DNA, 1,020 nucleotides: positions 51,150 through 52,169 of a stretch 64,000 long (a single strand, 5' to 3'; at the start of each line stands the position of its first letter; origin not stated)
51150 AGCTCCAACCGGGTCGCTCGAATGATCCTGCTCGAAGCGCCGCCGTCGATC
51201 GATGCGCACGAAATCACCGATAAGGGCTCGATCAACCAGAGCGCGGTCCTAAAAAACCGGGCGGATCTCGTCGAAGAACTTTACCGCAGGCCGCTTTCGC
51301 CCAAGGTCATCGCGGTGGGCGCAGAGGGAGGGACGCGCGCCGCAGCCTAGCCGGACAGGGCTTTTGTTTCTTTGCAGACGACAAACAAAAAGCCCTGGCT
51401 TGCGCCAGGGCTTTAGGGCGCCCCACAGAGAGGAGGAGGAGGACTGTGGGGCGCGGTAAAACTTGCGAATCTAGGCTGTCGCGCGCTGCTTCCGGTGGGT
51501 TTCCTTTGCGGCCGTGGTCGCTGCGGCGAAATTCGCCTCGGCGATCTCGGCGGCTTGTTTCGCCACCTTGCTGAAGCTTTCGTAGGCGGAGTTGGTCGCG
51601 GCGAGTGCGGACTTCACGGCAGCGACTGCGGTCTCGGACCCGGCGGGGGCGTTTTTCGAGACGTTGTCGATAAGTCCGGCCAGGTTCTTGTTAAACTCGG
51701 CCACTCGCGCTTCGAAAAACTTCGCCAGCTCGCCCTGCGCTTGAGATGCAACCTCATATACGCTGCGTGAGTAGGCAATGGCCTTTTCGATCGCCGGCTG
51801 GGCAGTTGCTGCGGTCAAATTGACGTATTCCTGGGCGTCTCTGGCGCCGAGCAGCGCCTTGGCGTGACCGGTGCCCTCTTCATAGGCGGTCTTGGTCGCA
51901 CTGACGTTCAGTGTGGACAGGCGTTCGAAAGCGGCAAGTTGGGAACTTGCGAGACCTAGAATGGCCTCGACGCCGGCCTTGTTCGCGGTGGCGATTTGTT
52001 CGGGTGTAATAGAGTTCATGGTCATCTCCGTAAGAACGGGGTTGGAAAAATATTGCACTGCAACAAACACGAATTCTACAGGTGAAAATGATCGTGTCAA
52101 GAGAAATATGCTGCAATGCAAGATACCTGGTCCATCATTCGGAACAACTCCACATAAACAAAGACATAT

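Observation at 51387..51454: Second anti-SD loop element, in the phasin 3' UTR, with the same architecture as 11140-11251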

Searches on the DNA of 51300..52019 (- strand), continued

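Call 42: search_rna_families(source=window, start=51375, end=51475, threshold=evalue, max_evalue=0.5, show_alignments=8)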
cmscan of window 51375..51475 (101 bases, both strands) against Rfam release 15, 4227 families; matches with E-value up to 0.5: 14.
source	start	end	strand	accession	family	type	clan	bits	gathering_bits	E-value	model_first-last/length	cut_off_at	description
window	51380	51462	-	RF02353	BjrC68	Gene; sRNA;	-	26.8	39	1.4e-05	1-82/82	no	Bradyrhizobiaceae sRNA BjrC68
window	51383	51464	-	RF02871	ncS54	Gene; sRNA;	-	24.1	43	0.00062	1-79/79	no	Burkholderia sRNA 54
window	51384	51443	-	RF02837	anti-hemB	Gene; sRNA;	-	23.2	49.5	0.00065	1-81/81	no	Burkholderia RNA 7 (anti-hemB)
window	51376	51440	-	RF00519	suhB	Gene; sRNA;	CL00108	21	41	0.01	1-77/77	no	Makes More Granules Regulator RNA (mmgR)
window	51384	51445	-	RF02278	Betaproteobacteria_toxic_sRNA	Gene; sRNA;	-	18.3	50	0.066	1-64/64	no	Betaproteobacteria toxic small RNA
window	51386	51416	-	RF04001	mir-7918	Gene; miRNA;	-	18.2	80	0.086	1-58/58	no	mir-7918 microRNA precursor family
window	51388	51416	-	RF01519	CC0196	Gene; sRNA;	-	18.1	35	0.024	30-58/58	no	Caulobacter sRNA CC0196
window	51413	51475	-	RF02344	ar14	Gene; sRNA;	-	17.3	58.8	0.11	66-123/123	5'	Alphaproteobacterial ar14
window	51405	51466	-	RF04274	mir-9223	Gene; miRNA;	-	16.6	53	0.3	1-76/76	no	mir-9223 microRNA precursor family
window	51375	51414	+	RF01393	isrJ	Gene; sRNA;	-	16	37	0.44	29-75/75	5'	isrJ Hfq binding RNA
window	51386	51475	-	RF04180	BTnc231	Gene; sRNA;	-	15.5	80.4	0.24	61-154/154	5'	Bacteroides sRNA BTnc231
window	51375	51413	+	RF02236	asX2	Gene; sRNA;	-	15.5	70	0.36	52-87/87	5'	Xanthomonas sRNA asX2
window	51386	51459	-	RF02784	SorX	Gene; sRNA;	-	13.5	46.6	0.4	1-73/73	no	Singlet oxygen resistance RNA X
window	51389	51414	-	RF02225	sX6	Gene; sRNA;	-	11.8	40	0.16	295-320/342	no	Proteobacterial sRNA sX6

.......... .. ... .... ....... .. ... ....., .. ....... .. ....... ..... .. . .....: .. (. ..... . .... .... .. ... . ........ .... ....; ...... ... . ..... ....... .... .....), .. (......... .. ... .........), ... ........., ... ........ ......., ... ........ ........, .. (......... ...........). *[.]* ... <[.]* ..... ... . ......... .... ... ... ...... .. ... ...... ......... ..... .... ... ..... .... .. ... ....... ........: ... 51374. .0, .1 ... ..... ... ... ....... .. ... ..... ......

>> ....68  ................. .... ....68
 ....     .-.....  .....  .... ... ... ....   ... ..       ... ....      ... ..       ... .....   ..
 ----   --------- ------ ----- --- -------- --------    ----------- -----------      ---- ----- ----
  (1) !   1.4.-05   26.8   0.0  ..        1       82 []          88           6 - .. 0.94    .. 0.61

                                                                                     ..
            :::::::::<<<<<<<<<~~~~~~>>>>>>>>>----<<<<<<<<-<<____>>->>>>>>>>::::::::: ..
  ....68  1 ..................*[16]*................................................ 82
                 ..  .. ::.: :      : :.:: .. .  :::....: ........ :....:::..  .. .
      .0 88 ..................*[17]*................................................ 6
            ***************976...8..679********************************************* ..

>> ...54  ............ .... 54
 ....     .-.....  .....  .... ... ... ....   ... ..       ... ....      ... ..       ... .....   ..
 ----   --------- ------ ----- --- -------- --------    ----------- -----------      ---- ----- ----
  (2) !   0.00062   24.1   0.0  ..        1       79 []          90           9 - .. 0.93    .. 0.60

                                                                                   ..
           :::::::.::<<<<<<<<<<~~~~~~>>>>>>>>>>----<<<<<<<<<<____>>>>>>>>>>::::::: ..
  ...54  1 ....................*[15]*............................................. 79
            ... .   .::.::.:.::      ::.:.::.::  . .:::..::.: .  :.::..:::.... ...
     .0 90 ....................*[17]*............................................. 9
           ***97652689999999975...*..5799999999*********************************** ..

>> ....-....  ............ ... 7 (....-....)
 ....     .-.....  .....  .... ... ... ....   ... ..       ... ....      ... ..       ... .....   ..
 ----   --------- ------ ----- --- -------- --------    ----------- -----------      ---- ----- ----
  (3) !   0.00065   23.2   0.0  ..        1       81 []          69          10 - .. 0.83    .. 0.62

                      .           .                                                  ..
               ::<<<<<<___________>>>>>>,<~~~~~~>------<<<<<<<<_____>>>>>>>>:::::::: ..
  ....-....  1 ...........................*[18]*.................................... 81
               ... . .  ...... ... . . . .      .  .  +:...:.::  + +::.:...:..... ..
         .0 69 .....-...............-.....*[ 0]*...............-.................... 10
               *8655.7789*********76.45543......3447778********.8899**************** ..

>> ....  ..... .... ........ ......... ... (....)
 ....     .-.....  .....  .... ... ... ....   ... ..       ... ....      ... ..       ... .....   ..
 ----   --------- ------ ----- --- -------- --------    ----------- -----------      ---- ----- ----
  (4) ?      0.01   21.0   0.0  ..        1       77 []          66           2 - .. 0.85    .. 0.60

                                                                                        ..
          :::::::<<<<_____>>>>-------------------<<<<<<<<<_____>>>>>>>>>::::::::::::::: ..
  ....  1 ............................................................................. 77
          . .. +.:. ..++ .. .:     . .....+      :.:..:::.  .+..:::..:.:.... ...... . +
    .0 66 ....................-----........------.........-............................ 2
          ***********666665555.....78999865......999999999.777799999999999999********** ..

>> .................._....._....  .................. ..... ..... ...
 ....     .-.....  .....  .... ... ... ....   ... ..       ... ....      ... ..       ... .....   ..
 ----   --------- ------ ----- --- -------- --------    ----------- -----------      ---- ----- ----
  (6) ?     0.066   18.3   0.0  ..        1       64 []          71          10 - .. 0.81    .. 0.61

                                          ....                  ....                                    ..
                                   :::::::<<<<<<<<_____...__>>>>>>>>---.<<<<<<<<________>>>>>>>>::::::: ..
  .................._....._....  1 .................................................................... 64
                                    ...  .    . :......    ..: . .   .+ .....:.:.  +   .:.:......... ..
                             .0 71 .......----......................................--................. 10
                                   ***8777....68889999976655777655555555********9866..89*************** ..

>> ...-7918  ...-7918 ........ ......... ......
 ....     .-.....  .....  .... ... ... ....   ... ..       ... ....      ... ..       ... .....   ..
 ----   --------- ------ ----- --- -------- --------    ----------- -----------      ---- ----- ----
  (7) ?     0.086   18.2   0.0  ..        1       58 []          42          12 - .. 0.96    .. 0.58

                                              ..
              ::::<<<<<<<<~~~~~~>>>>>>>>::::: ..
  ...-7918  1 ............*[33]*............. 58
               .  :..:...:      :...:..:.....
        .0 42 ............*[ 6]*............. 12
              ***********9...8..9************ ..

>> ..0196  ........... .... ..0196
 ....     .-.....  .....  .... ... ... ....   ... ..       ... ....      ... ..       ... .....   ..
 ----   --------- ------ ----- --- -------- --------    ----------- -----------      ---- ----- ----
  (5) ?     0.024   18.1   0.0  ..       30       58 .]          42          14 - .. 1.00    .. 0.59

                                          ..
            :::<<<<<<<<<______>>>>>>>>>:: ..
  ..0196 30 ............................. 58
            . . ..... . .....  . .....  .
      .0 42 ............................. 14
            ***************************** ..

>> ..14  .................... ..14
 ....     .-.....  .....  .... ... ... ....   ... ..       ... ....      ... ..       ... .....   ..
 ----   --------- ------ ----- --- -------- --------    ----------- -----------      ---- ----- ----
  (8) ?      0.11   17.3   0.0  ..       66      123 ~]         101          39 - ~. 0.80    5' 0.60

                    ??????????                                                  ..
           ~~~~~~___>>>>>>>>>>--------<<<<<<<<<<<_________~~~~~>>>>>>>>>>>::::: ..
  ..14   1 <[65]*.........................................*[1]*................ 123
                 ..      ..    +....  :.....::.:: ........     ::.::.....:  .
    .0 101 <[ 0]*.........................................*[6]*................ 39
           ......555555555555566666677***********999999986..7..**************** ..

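Call 61: search_rna_families(sources=[L056, L058, L059, L063, L064, L066, L068, L072, L075, L077, L078, L079], threshold=evalue, max_evalue=1, show_alignments=3)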
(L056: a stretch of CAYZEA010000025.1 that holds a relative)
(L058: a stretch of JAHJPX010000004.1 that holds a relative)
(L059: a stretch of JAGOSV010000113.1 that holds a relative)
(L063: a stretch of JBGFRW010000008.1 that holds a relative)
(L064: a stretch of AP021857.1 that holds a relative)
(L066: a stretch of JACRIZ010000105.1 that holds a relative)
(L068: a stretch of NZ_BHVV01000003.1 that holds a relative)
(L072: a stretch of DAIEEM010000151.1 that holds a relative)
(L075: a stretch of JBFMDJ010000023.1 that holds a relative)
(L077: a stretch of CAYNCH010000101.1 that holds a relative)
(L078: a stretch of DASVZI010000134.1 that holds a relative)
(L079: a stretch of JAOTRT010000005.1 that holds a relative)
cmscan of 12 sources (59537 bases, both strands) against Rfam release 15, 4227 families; matches with E-value up to 1: 33.
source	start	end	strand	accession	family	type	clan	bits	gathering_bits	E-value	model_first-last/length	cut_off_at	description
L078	3086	3146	+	RF02278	Betaproteobacteria_toxic_sRNA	Gene; sRNA;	-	44.8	50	8.9e-06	1-64/64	no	Betaproteobacteria toxic small RNA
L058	3053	3119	+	RF02278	Betaproteobacteria_toxic_sRNA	Gene; sRNA;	-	40.5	50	0.00011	1-64/64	no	Betaproteobacteria toxic small RNA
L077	3078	3144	+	RF02278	Betaproteobacteria_toxic_sRNA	Gene; sRNA;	-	37.7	50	0.00053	1-64/64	no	Betaproteobacteria toxic small RNA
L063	3068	3131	+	RF02278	Betaproteobacteria_toxic_sRNA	Gene; sRNA;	-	36.3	50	0.0012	1-64/64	no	Betaproteobacteria toxic small RNA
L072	3070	3128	+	RF02278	Betaproteobacteria_toxic_sRNA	Gene; sRNA;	-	36.3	50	0.0012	1-64/64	no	Betaproteobacteria toxic small RNA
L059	3107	3165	+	RF02278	Betaproteobacteria_toxic_sRNA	Gene; sRNA;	-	35.6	50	0.0018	1-64/64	no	Betaproteobacteria toxic small RNA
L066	3053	3119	+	RF02278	Betaproteobacteria_toxic_sRNA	Gene; sRNA;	-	34.4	50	0.0036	1-64/64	no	Betaproteobacteria toxic small RNA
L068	3013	3127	+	RF02344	ar14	Gene; sRNA;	-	34.4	58.8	0.01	1-123/123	no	Alphaproteobacterial ar14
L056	3065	3126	+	RF02871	ncS54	Gene; sRNA;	-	34.2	43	0.00049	1-79/79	no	Burkholderia sRNA 54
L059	3106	3165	+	RF02837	anti-hemB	Gene; sRNA;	-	34.2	49.5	0.0003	1-81/81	no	Burkholderia RNA 7 (anti-hemB)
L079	3059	3122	+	RF02278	Betaproteobacteria_toxic_sRNA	Gene; sRNA;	-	33.9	50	0.0049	1-64/64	no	Betaproteobacteria toxic small RNA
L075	3065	3131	+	RF02278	Betaproteobacteria_toxic_sRNA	Gene; sRNA;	-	32.9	50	0.0086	1-64/64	no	Betaproteobacteria toxic small RNA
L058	3066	3116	+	RF01397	isrO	Gene; sRNA;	-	31.7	42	0.008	1-201/201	no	isrO Hfq binding RNA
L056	3062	3126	+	RF02278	Betaproteobacteria_toxic_sRNA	Gene; sRNA;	-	31.6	50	0.018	1-64/64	no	Betaproteobacteria toxic small RNA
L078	3084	3146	+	RF02837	anti-hemB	Gene; sRNA;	-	30.8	49.5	0.0028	1-81/81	no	Burkholderia RNA 7 (anti-hemB)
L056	3064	3126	+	RF02837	anti-hemB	Gene; sRNA;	-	29.2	49.5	0.0079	1-81/81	no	Burkholderia RNA 7 (anti-hemB)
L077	3077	3143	+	RF02837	anti-hemB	Gene; sRNA;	-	29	49.5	0.0089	1-81/81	no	Burkholderia RNA 7 (anti-hemB)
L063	3073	3129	+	RF02784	SorX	Gene; sRNA;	-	28.8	46.6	0.0065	1-73/73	no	Singlet oxygen resistance RNA X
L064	3063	3127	+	RF02278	Betaproteobacteria_toxic_sRNA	Gene; sRNA;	-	28.7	50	0.096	1-64/64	no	Betaproteobacteria toxic small RNA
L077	3063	3145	-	RF00516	ylbH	Cis-reg; leader;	-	28.5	50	0.043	1-122/122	no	ylbH leader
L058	3047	3119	+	RF02837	anti-hemB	Gene; sRNA;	-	28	49.5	0.017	1-81/81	no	Burkholderia RNA 7 (anti-hemB)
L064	3057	3127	+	RF02837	anti-hemB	Gene; sRNA;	-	27.4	49.5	0.026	1-81/81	no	Burkholderia RNA 7 (anti-hemB)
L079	3061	3122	+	RF02837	anti-hemB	Gene; sRNA;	-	27.3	49.5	0.027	1-81/81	no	Burkholderia RNA 7 (anti-hemB)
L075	3067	3132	+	RF02837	anti-hemB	Gene; sRNA;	-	26.8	49.5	0.037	1-81/81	no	Burkholderia RNA 7 (anti-hemB)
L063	3060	3131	+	RF02651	SorY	Gene; sRNA;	-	26.7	111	0.26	1-83/83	no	Singlet oxygen resistance RNA Y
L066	3066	3116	+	RF01397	isrO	Gene; sRNA;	-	26.6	42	0.14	1-201/201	no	isrO Hfq binding RNA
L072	3070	3127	+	RF02784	SorX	Gene; sRNA;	-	26.4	46.6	0.034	1-73/73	no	Singlet oxygen resistance RNA X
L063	3070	3132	+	RF02837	anti-hemB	Gene; sRNA;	-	25.9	49.5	0.068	1-81/81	no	Burkholderia RNA 7 (anti-hemB)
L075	4237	4294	-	RF01686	Acido-1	Gene; sRNA;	-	25.7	50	0.89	1-64/64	no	Acido-1 RNA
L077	3081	3144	+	RF02871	ncS54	Gene; sRNA;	-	24.1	43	0.35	1-79/79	no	Burkholderia sRNA 54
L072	3071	3128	+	RF02837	anti-hemB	Gene; sRNA;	-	24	49.5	0.23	1-81/81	no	Burkholderia RNA 7 (anti-hemB)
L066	3055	3118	+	RF02837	anti-hemB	Gene; sRNA;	-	23.9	49.5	0.25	1-81/81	no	Burkholderia RNA 7 (anti-hemB)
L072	338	437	+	RF00223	IRES_Bip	Cis-reg; IRES;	-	17.7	40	0.36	1-263/263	no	bip internal ribosome entry site (IRES)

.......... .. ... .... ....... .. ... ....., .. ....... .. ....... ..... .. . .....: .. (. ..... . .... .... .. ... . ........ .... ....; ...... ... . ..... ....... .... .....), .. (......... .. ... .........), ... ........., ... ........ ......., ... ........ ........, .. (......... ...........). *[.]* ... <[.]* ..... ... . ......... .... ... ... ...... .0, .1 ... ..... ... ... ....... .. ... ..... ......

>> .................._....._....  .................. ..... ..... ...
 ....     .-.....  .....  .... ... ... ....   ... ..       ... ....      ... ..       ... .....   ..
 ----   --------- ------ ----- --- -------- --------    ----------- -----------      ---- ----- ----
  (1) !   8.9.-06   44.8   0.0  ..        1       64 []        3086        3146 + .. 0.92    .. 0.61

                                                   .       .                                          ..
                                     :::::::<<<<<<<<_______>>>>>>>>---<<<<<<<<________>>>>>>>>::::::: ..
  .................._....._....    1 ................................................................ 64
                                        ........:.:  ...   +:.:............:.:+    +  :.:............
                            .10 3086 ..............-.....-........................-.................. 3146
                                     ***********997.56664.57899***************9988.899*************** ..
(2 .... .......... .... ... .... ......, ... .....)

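Call 63: search_rna_families(sources=[L026, L030, L031, L032, L037, L038, L048, L016, L028, L095, L088, L020], threshold=evalue, max_evalue=1, show_alignments=2)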
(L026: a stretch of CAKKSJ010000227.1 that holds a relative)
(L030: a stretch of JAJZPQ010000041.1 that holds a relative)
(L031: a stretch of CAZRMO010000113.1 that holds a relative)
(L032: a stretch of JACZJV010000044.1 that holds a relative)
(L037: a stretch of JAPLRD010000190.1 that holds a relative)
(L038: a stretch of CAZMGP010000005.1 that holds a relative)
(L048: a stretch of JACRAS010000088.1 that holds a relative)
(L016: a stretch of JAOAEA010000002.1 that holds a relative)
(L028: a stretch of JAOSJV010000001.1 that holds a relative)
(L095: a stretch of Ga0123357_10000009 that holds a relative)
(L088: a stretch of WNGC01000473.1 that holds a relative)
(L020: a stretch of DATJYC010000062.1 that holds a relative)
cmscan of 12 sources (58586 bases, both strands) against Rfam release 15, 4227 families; matches with E-value up to 1: 23.
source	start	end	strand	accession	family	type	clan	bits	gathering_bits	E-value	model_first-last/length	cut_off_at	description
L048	3339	3408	+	RF04067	mir-4520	Gene; miRNA;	-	46.4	90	1.9e-07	1-70/70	no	mir-4520 microRNA precursor family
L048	3338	3407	-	RF04067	mir-4520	Gene; miRNA;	-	43.8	90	1.1e-06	1-70/70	no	mir-4520 microRNA precursor family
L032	3140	3236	+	RF02344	ar14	Gene; sRNA;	-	37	58.8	0.0027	1-123/123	no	Alphaproteobacterial ar14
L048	3054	3143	+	RF02837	anti-hemB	Gene; sRNA;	-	36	49.5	9e-05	1-81/81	no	Burkholderia RNA 7 (anti-hemB)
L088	2010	2117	+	RF02344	ar14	Gene; sRNA;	-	33.5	58.8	0.016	1-123/123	no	Alphaproteobacterial ar14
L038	3057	3152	+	RF02837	anti-hemB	Gene; sRNA;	-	31.6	49.5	0.0016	1-81/81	no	Burkholderia RNA 7 (anti-hemB)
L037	3045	3143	+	RF02344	ar14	Gene; sRNA;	-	31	58.8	0.058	1-123/123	no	Alphaproteobacterial ar14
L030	3061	3144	+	RF02837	anti-hemB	Gene; sRNA;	-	30.4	49.5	0.0035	1-81/81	no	Burkholderia RNA 7 (anti-hemB)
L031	3060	3139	+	RF02837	anti-hemB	Gene; sRNA;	-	29.1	49.5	0.0085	1-81/81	no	Burkholderia RNA 7 (anti-hemB)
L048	3015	3145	-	RF00516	ylbH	Cis-reg; leader;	-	28.2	50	0.05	1-122/122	no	ylbH leader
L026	1053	1134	+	RF02837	anti-hemB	Gene; sRNA;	-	28.1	49.5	0.016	1-81/81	no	Burkholderia RNA 7 (anti-hemB)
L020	3043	3124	+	RF02353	BjrC68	Gene; sRNA;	-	28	39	0.0035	1-82/82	no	Bradyrhizobiaceae sRNA BjrC68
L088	2043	2121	+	RF02353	BjrC68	Gene; sRNA;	-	27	39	0.0069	1-82/82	no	Bradyrhizobiaceae sRNA BjrC68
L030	445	496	-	RF01130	sR46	Gene; snRNA; snoRNA; CD-box;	-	26.9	50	0.03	1-56/56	no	Small nucleolar RNA sR46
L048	3348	3398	-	RF00660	mir-214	Gene; miRNA;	-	26.3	66.7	0.05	27-77/101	no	mir-214 microRNA precursor family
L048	3066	3152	+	RF01719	Pseudomon-1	Gene; sRNA;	-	26.3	50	0.51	1-116/116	no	Pseudomon-1/ErsA RNA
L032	4200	4294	-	RF00081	ArcZ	Gene; sRNA;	-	26.1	66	0.16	1-106/106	no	ArcZ RNA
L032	3157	3238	+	RF02837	anti-hemB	Gene; sRNA;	-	26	49.5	0.064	1-81/81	no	Burkholderia RNA 7 (anti-hemB)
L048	3348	3398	+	RF00660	mir-214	Gene; miRNA;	-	25.9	66.7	0.068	27-77/101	no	mir-214 microRNA precursor family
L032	3161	3246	+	RF01719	Pseudomon-1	Gene; sRNA;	-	25.8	50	0.66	1-116/116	no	Pseudomon-1/ErsA RNA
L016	3112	3138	+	RF00195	RsmY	Gene; sRNA;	CL00106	24.3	57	0.07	95-121/121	no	RsmY RNA family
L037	3064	3143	+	RF02837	anti-hemB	Gene; sRNA;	-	23.7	49.5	0.27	1-81/81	no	Burkholderia RNA 7 (anti-hemB)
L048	3078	3141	+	RF02784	SorX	Gene; sRNA;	-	21.6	46.6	0.87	1-73/73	no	Singlet oxygen resistance RNA X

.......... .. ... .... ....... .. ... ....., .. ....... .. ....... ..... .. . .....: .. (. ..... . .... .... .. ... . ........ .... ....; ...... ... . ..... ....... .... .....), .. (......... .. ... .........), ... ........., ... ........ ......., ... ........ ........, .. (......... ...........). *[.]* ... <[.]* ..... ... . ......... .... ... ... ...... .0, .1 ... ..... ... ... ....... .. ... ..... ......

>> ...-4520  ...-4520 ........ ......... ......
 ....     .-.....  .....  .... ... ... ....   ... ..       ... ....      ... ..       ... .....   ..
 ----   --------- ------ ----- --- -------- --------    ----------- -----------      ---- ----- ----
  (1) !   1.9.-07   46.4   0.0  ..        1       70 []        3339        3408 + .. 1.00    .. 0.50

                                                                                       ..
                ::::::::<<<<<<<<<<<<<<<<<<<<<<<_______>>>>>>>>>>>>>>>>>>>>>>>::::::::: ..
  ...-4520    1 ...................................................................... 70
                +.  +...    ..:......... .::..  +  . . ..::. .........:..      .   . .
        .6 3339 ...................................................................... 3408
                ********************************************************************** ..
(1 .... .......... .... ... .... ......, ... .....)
